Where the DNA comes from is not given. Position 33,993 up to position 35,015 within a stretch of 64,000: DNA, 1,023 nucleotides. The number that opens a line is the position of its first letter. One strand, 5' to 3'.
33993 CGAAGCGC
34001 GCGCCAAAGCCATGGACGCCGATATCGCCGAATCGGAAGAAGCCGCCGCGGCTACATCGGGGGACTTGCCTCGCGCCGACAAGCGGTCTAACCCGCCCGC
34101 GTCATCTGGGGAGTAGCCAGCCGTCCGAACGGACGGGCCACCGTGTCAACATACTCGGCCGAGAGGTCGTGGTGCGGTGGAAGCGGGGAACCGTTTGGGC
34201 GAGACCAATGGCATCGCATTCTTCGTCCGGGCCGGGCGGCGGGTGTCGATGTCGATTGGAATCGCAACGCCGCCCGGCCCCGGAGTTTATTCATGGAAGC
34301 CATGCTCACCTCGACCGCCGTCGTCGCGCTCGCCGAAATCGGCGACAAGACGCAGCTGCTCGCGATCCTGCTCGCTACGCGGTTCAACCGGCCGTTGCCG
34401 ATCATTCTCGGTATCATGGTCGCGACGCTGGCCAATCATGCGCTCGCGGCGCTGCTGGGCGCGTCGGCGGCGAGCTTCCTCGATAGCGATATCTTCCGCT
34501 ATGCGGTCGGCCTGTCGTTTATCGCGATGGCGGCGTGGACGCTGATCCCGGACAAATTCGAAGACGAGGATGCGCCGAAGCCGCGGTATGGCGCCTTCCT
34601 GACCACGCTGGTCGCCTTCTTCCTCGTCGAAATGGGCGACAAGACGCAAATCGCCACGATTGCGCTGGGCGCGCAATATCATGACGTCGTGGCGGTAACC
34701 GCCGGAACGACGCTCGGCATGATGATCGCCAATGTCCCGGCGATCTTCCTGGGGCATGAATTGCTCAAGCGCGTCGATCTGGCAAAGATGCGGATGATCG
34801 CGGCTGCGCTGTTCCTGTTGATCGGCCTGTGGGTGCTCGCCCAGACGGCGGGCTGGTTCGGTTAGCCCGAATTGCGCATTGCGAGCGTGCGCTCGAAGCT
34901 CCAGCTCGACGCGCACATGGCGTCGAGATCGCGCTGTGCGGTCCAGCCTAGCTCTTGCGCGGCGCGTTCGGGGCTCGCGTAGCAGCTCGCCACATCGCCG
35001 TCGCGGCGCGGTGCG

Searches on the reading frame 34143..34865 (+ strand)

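Call 11: search_protein_families(library=pfam, proteins=[window:34143-34865:+], max_evalue=0.00001)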
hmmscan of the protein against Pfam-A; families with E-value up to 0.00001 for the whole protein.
window:34143-34865:+ (240 aa): 2 families
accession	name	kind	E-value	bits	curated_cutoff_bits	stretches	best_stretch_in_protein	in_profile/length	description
PF01169.24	GDT1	-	2.9e-43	146.5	27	2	153-228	1-75/75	Divalent cation/proton antiporter GDT1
PF01925.25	TauE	-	2e-06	28.1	32.6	0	89-158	63-133/237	Sulfite exporter TauE/SafE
